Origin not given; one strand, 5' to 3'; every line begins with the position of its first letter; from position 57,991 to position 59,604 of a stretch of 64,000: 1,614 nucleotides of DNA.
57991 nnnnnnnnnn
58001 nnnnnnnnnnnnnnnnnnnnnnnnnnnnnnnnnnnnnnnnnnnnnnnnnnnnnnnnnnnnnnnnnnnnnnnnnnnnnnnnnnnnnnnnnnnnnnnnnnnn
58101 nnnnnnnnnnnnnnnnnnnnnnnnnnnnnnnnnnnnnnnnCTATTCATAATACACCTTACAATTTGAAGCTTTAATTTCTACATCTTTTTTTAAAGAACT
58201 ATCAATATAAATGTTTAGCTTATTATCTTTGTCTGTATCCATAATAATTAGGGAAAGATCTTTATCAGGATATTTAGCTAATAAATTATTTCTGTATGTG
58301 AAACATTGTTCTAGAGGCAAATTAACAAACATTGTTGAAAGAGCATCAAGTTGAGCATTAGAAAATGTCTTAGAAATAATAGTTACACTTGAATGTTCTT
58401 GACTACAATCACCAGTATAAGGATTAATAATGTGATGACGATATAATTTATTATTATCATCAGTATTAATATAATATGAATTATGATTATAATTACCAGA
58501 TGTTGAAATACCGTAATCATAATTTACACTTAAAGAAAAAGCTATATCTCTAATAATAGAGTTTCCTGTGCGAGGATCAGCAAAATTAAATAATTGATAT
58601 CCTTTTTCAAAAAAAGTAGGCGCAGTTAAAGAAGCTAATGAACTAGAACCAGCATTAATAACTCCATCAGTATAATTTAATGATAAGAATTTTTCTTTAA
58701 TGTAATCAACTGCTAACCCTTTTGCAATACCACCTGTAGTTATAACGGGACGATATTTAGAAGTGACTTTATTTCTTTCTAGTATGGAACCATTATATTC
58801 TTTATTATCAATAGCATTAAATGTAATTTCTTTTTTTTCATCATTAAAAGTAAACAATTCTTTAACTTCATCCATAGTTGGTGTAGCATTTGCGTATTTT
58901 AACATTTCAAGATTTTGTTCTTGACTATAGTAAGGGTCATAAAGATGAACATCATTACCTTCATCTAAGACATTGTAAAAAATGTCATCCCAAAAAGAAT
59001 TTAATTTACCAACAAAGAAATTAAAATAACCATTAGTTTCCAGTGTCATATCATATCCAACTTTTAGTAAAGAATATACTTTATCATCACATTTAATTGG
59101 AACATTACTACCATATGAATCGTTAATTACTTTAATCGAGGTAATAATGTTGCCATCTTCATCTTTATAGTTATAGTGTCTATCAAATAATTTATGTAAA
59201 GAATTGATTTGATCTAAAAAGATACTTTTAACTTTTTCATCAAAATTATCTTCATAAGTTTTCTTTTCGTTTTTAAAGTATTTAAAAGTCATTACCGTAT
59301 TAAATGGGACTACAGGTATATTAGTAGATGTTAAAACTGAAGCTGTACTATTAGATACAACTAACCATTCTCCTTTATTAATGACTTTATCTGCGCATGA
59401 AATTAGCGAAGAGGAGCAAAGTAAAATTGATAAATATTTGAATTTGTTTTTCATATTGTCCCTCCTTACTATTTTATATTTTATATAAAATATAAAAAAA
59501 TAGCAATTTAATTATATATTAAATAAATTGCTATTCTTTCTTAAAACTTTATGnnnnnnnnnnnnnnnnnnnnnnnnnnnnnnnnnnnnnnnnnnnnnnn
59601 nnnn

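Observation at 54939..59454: Two lipoprotein ApbE paralogs plus a NusG-II/Gx-transporter pair flanking a repeat lipoprotein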

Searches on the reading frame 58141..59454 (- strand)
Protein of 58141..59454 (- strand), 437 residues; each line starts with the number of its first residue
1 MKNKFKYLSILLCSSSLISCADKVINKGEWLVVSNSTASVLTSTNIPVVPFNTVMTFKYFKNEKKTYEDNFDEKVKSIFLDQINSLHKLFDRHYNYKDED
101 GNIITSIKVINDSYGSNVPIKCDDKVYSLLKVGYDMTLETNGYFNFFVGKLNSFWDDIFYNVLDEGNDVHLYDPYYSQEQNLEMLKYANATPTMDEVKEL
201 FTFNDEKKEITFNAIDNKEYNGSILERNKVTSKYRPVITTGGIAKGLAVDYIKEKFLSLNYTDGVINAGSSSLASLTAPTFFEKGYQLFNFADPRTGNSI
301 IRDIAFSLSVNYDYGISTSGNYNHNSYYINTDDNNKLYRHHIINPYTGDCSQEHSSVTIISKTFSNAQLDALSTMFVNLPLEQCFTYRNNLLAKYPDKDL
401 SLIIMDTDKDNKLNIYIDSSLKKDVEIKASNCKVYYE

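Call 3: search_protein_families(library=pfam, proteins=[window:58141-59454:-], max_evalue=0.1)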
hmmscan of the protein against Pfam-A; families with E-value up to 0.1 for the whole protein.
window:58141-59454:- (437 aa): 1 family
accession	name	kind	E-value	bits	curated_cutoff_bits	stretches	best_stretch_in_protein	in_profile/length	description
PF02424.20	ApbE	-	3.9e-25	89.3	25.6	1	52-388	2-255/266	ApbE family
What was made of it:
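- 58141..59454 (-): apbE2: second lipoprotein FAD:protein FMN transferase and first gene of the apbE2-eetA-eetB operon. PF02424 at 89 bits (call 3).
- Checked: apbE2, 58141-59454 (-): PF02424, E=3.9e-25, lipobox LISC (call 3).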

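Call 4: search_protein_families(library=ncbifam, proteins=[window:58141-59454:-], max_evalue=0.1)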
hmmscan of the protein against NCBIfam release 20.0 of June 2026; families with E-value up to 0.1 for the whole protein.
window:58141-59454:- (437 aa): 1 family
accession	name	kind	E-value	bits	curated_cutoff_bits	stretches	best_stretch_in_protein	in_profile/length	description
NF041608.1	methylcob_mtaseMtbA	equivalog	0.074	12.1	600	0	49-120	71-141/339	methylcobamide:CoM methyltransferase MtbA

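Call 63: search_solved_structures(query=window:58141-59454:-, max_evalue=0.001, show_alignments=2)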
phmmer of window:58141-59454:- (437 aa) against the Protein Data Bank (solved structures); distinct sequences matched with E-value up to 0.001: 1.
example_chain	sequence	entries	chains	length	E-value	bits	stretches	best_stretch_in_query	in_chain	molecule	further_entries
1vrm_A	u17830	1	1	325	5.6e-08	35.7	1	229-375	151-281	hypothetical protein TM1553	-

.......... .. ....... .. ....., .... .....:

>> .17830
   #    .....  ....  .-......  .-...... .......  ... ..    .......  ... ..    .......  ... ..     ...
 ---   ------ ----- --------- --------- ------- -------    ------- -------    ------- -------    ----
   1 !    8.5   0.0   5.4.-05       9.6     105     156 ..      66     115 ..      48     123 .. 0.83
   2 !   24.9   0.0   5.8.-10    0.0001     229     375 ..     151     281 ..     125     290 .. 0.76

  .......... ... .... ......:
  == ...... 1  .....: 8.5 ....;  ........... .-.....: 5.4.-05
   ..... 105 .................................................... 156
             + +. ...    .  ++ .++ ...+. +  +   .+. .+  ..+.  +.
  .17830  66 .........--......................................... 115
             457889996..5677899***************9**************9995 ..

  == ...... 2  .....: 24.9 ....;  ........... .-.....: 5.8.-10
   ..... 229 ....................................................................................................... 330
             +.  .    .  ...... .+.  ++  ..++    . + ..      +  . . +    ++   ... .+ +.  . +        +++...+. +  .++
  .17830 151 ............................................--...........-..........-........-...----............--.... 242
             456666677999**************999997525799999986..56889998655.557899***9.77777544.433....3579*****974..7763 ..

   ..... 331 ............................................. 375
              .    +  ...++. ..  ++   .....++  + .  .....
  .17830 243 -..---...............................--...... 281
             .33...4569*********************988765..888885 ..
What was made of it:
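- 58141..59454 (-): Motifs GGIAKG, SGNY, HHIIN and DALST align with 1vrm (call 63).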

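Call 68: find_homologous_proteins(query=window:58141-59454:-, max_evalue=1e-10)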
Query window:58141-59454:- (437 aa): 106 proteins with E <= 1e-10 among 7745 candidates.
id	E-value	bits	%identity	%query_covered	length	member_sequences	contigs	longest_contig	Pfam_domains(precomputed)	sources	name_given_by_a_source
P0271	7.1e-284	959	98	100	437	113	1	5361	PF02424.21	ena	-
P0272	2.0e-244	829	83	100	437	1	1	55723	PF02424.21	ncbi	ncbi:MAG: FAD:protein FMN transferase [Bacilli bacterium]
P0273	1.1e-187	643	65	100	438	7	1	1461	PF02424.21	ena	-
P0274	8.8e-138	478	52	100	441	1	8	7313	PF02424.21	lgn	-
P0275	7.9e-134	465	51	100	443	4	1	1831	PF02424.21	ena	-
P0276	2.4e-116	408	48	95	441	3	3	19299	PF02424.21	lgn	-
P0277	1.6e-115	405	47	100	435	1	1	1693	PF02424.21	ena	-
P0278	4.4e-115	403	45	99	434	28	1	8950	PF02424.21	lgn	-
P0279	2.3e-114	401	48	100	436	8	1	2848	PF02424.21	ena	-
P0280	4.4e-114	400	47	95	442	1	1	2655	PF02424.21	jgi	jgi:thiamine biosynthesis lipoprotein ApbE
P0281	1.5e-111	392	46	93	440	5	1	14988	PF02424.21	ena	-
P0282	1.1e-110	389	45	89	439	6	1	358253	PF02424.21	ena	-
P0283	5.3e-110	387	44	99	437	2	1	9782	PF02424.21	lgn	-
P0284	6.6e-110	386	45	94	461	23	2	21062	PF02424.21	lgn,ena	-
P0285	8.0e-110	386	46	96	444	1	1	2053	PF02424.21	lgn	-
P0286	4.3e-107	377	46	98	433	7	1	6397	PF02424.21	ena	-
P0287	6.2e-107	377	45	97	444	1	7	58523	PF02424.21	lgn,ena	-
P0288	8.4e-106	373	44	98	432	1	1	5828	PF02424.21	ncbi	-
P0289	1.7e-105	372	46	94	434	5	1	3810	PF02424.21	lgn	-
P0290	5.8e-101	357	44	98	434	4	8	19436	PF02424.21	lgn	-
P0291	5.4e-97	344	45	87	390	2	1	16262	PF02424.21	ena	-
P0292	8.7e-93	330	43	96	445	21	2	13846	PF02424.21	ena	-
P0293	9.3e-93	330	41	90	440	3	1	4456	PF02424.21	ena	-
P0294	2.8e-89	318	40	99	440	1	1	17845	PF02424.21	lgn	-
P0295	6.1e-88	314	41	90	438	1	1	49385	PF02424.21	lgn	-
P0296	4.1e-87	311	41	90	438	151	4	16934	PF02424.21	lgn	-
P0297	5.3e-87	311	42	91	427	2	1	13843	PF02424.21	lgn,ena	-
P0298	7.0e-85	304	40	97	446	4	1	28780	PF02424.21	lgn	-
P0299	1.6e-80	290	39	100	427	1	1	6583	PF02424.21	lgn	-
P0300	6.4e-80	288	40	95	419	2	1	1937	PF02424.21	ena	-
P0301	4.2e-79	285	39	100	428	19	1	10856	PF02424.21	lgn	-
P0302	3.8e-78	282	41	89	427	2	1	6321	PF02424.21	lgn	-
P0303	8.6e-78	281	40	92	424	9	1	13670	PF02424.21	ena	-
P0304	9.3e-78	280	39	94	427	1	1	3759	PF02424.21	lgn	-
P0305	2.1e-77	279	40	92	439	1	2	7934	PF02424.21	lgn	-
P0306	2.6e-77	279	39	100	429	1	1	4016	PF02424.21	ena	-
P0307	2.7e-77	279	39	100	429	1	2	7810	PF02424.21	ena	-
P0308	3.9e-77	278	41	94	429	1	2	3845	PF02424.21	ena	-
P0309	4.3e-77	278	38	100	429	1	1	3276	PF02424.21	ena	-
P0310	5.2e-77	278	38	100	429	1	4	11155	PF02424.21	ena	-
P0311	5.3e-77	278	38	100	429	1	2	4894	PF02424.21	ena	-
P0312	7.2e-77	278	41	85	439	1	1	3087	PF02424.21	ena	-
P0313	7.3e-77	278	40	83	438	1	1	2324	PF02424.21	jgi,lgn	-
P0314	7.6e-77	277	38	100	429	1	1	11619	PF02424.21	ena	-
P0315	8.9e-77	277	38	100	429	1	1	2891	PF02424.21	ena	-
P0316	3.3e-76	275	38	100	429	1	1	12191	PF02424.21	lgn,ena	-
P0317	3.4e-76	275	41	86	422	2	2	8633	PF02424.21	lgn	-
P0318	5.1e-76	275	38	94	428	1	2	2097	PF02424.21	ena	-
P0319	5.5e-76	275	38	100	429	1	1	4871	PF02424.21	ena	-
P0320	1.2e-75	274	38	100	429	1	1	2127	PF02424.21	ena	-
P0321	3.0e-75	272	39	94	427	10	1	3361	PF02424.21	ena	-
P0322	2.0e-74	269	37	100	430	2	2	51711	PF02424.21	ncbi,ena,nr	ncbi:MAG: FAD:protein FMN transferase [Bacilli bacterium]|nr:FAD:protein FMN transferase [Bacilli ba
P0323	3.0e-74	269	38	96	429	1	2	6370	PF02424.21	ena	-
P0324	3.0e-73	266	38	100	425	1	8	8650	PF02424.21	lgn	-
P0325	5.3e-73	265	38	100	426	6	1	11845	PF02424.21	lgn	-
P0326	1.4e-72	263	38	99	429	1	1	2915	PF02424.21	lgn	-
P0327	2.2e-72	263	37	90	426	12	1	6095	PF02424.21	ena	-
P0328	4.2e-72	262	38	98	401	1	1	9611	PF02424.21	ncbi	-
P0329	1.1e-71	261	37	94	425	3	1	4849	PF02424.21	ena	-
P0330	7.3e-71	258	68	40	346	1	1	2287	PF01926.30,PF02424.21,PF00009.34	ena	-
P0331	1.3e-70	257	37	98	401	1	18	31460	PF02424.21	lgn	-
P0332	3.3e-70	256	38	98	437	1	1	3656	PF02424.21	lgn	-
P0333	1.2e-69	254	40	86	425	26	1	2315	PF02424.21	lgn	-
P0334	1.3e-69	254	39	86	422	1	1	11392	PF02424.21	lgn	-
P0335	1.5e-69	253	36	90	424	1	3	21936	PF02424.21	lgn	-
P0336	4.5e-69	252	38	93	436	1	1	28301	PF02424.21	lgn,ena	-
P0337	4.6e-69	252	38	92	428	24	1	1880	PF02424.21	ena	-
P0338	6.4e-69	251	38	86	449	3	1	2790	PF02424.21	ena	-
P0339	1.3e-66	244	40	80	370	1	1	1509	PF02424.21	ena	-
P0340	2.1e-66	243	37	92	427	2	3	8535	PF02424.21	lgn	-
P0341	4.2e-61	226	35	95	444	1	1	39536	PF02424.21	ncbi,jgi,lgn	jgi:thiamine biosynthesis lipoprotein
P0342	1.3e-57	214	41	73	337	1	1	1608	PF02424.21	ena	-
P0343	2.9e-52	196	34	95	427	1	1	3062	PF02424.21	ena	-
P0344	1.0e-35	142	30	81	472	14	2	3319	PF02424.21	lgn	-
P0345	4.4e-35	140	31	89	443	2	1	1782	PF02424.21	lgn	-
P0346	7.4e-33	133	37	59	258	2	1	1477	PF02424.21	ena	-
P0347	1.5e-30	125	31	84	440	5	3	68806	PF02424.21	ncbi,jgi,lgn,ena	-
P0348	2.6e-30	124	32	84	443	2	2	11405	PF02424.21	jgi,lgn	-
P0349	1.1e-28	119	30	86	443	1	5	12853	PF02424.21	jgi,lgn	-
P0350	2.5e-27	114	28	91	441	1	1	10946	PF02424.21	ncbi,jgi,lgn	ncbi:MAG: FAD:protein FMN transferase [Bacilli bacterium]|jgi:thiamine biosynthesis lipoprotein ApbE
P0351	6.3e-25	106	31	82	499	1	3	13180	PF02424.21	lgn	-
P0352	4.4e-21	94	29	87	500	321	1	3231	PF02424.21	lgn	-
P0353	7.8e-21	93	30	73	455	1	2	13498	PF02424.21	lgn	-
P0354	1.5e-20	92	29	87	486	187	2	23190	PF02424.21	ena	-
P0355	3.4e-20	91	27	91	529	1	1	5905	PF02424.21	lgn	-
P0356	3.6e-20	91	32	70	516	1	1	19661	PF02424.21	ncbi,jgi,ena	ncbi:MAG: FAD:protein FMN transferase [Bacilli bacterium]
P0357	3.6e-20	91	26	81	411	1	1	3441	PF02424.21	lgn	-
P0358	6.3e-20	90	28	71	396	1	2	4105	PF02424.21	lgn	-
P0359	1.5e-18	85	31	76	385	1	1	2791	PF02424.21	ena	-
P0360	4.5e-18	84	29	82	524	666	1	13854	PF02424.21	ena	-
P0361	1.0e-17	83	30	74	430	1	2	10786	PF02424.21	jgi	-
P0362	2.2e-17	82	30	76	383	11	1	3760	PF02424.21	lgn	-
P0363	4.9e-17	80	31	76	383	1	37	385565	PF02424.21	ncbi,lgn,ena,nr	ncbi:MAG: FAD:protein FMN transferase [Erysipelotrichaceae bacterium]|nr:FAD:protein FMN transferase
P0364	7.7e-17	80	28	79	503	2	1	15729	PF02424.21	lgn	-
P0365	1.2e-16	79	30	76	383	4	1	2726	PF02424.21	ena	-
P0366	1.3e-16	79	27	88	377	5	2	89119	PF02424.21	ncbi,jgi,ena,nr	ncbi:MAG: FAD:protein FMN transferase [Bacilli bacterium]|nr:FAD:protein FMN transferase [Bacilli ba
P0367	1.3e-16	79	31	68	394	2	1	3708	PF02424.21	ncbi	-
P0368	2.2e-16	78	30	68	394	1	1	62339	PF02424.21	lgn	-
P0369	7.7e-16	76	32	69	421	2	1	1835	PF02424.21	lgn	-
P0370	1.2e-15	76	27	97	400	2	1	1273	PF02424.21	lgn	-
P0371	1.8e-15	75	28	79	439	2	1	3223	PF02424.21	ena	-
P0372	3.8e-15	74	32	67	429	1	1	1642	PF02424.21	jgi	-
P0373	4.5e-15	74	30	62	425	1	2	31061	PF02424.21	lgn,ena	-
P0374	3.8e-13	68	29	67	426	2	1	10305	PF02424.21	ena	-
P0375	2.4e-11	62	27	74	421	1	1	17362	PF02424.21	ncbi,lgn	-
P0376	7.0e-11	60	28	82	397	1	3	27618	PF02424.21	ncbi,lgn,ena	-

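Call 69: find_encoding_contigs(protein=P0282, flank=9000, max_places=1)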
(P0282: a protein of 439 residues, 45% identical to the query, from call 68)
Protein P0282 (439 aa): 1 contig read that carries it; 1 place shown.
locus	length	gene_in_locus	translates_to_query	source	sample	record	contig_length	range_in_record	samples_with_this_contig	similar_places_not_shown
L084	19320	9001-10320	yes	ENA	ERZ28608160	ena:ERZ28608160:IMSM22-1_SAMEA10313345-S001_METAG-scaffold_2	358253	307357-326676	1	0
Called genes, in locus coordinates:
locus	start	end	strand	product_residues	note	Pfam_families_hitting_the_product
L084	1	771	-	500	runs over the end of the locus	PF00361:Proton_antipo_M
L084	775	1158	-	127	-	PF00420:Oxidored_q2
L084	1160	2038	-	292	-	PF20501:MbhE, PF04039:MnhB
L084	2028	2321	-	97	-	PF13244:MbhD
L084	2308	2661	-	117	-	PF03334:PhaG_MnhG_YufB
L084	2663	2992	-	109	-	-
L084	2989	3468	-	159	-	PF01899:MNHE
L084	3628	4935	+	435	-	PF13375:RnfC_N, PF01512:Complex1_51K, PF10531:SLBB (weak), PF13237:Fer4_10 (faint), PF13187:Fer4_9 (faint)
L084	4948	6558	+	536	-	PF03116:NQR2_RnfD_RnfE, PF04205:FMN_bind (weak)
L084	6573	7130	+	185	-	-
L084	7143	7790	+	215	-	PF02508:Rnf-Nqr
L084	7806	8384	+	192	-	PF02508:Rnf-Nqr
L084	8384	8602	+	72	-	-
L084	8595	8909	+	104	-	PF04060:FeS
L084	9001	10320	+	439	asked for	PF02424:ApbE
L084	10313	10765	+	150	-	PF07009:NusG_II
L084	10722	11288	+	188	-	PF07456:Hpre_diP_synt_I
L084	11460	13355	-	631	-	PF00664:ABC_membrane, PF02463:SMC_N (faint), PF00005:ABC_tran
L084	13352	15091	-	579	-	PF00664:ABC_membrane, PF00005:ABC_tran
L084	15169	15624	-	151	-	PF12802:MarR_2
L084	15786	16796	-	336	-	-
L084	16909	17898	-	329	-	-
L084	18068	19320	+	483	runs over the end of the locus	PF00722:Glyco_hydro_16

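Call 70: find_encoding_contigs(protein=P0322, flank=9000, max_places=1)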
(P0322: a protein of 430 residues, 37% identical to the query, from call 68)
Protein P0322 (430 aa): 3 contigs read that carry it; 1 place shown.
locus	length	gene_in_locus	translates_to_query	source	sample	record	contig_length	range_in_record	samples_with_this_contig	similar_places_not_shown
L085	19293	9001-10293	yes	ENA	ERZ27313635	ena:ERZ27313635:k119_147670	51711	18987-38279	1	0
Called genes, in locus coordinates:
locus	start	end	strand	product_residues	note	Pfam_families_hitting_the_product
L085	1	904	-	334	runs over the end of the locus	PF03590:AsnA, PF00152:tRNA-synt_2 (weak)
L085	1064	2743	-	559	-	PF07690:MFS_1 (weak), PF01564:Spermine_synth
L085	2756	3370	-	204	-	PF01648:ACPS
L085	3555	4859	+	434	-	PF13375:RnfC_N, PF01512:Complex1_51K, PF10531:SLBB, PF13183:Fer4_8 (faint), PF00037:Fer4 (faint), PF13237:Fer4_10, PF12838:Fer4_7, PF13187:Fer4_9 (weak), +3 more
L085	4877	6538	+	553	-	PF03116:NQR2_RnfD_RnfE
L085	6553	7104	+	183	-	-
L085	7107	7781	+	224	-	PF02508:Rnf-Nqr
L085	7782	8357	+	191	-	PF02508:Rnf-Nqr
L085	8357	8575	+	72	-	-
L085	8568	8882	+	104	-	PF04060:FeS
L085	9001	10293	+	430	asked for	PF02424:ApbE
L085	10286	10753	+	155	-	PF07009:NusG_II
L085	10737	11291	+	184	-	PF07456:Hpre_diP_synt_I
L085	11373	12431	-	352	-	-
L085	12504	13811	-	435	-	-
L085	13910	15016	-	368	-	PF00990:GGDEF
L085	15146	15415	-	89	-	-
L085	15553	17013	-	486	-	PF02386:TrkH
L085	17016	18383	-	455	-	PF01488:Shikimate_DH (faint), PF02254:TrkA_N, PF03435:Sacchrp_dh_NADP (faint), PF03807:F420_oxidored (faint), PF07992:Pyr_redox_2 (faint), PF02080:TrkA_C, PF02254:TrkA_N, PF02080:TrkA_C, +2 more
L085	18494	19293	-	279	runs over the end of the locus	PF00702:Hydrolase (faint), PF08282:Hydrolase_3, PF05116:S6PP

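Call 71: find_encoding_contigs(protein=P0347, flank=9000, max_places=1)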
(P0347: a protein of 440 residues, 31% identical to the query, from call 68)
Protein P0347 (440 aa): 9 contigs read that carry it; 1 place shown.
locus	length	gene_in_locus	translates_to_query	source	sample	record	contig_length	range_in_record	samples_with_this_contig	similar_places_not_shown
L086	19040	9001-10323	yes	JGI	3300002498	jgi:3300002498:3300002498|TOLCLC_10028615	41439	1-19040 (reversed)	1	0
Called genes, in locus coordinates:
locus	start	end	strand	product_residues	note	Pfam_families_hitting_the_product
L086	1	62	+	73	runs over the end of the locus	PF00550:PP-binding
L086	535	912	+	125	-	-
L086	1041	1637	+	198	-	PF00881:Nitroreductase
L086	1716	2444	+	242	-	PF03009:GDPD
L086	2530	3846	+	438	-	PF13375:RnfC_N, PF01512:Complex1_51K, PF13183:Fer4_8 (faint), PF00037:Fer4 (faint), PF13237:Fer4_10 (weak), PF14697:Fer4_21 (weak), PF12838:Fer4_7, PF13187:Fer4_9 (weak), +2 more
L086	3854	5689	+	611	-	PF03116:NQR2_RnfD_RnfE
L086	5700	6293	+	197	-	-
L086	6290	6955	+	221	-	PF02508:Rnf-Nqr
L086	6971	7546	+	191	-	PF02508:Rnf-Nqr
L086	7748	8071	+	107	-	PF04060:FeS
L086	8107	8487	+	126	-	PF07009:NusG_II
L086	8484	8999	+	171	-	PF07456:Hpre_diP_synt_I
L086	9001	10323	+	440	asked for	PF02424:ApbE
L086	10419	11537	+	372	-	-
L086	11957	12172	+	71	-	-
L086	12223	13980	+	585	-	PF03235:GmrSD_N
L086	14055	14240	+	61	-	-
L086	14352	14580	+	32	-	-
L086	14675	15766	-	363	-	-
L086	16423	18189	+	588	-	PF13289:SIR2_2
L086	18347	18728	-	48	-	-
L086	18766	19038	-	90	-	?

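Call 88: find_encoding_contigs(protein=P0366, flank=7000, max_places=1)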
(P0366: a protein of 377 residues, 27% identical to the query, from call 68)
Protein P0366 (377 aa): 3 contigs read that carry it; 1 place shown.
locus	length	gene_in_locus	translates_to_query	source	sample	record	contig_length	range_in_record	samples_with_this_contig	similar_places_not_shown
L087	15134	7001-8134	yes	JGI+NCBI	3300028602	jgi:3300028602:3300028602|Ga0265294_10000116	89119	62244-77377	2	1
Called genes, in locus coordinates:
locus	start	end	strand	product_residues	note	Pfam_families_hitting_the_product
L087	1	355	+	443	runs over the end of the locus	PF02881:SRP54_N, PF00448:SRP54, PF02978:SRP_SPB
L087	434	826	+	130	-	PF00886:Ribosomal_S16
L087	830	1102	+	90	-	PF13083:KH_KhpA-B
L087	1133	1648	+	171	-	PF01782:RimM, PF05239:PRC (weak), PF24986:PRC_RimM (weak)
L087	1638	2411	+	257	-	PF01746:tRNA_m1G_MT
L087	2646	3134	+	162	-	-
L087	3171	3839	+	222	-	-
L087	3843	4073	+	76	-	-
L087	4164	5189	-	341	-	PF01212:Beta_elim_lyase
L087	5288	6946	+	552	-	PF00749:tRNA-synt_1c, PF03950:tRNA-synt_1c_C, PF20974:tRNA-synt_1c_C2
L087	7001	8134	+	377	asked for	PF02424:ApbE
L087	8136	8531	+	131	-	PF07009:NusG_II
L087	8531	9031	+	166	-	PF07456:Hpre_diP_synt_I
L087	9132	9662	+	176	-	PF02482:Ribosomal_S30AE, PF16321:Ribosom_S30AE_C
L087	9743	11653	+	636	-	PF00795:CN_hydrolase, PF02540:NAD_synthase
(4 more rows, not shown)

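Call 89: find_encoding_contigs(protein=P0363, flank=7000, max_places=1)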
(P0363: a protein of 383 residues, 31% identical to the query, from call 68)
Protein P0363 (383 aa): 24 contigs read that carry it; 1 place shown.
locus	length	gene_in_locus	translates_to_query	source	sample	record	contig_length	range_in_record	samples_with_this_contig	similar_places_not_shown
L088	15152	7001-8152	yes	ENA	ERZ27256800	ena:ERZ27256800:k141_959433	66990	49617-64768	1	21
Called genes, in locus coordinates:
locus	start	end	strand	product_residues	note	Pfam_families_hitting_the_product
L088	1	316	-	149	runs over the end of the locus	PF00011:HSP20, PF17886:ArsA_HSP20 (weak)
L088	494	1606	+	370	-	PF06772:LtrA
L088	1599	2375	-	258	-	PF02811:PHP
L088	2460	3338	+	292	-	PF00924:MS_channel_2nd, PF21082:MS_channel_3rd (weak)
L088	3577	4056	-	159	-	PF07456:Hpre_diP_synt_I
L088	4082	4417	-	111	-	PF07009:NusG_II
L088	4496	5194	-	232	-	-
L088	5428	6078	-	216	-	-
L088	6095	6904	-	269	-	-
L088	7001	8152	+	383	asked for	PF02424:ApbE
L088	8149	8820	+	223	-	-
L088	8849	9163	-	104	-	PF04060:FeS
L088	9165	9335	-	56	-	-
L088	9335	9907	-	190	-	PF02508:Rnf-Nqr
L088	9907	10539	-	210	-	PF02508:Rnf-Nqr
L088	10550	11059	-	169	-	PF04205:FMN_bind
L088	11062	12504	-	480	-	PF03116:NQR2_RnfD_RnfE, PF04205:FMN_bind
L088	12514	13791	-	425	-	PF13375:RnfC_N, PF01512:Complex1_51K, PF10531:SLBB, PF12838:Fer4_7 (weak), PF13183:Fer4_8 (weak), PF13187:Fer4_9, PF13237:Fer4_10, PF13534:Fer4_17 (weak), +5 more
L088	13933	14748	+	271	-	PF03009:GDPD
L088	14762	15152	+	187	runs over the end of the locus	-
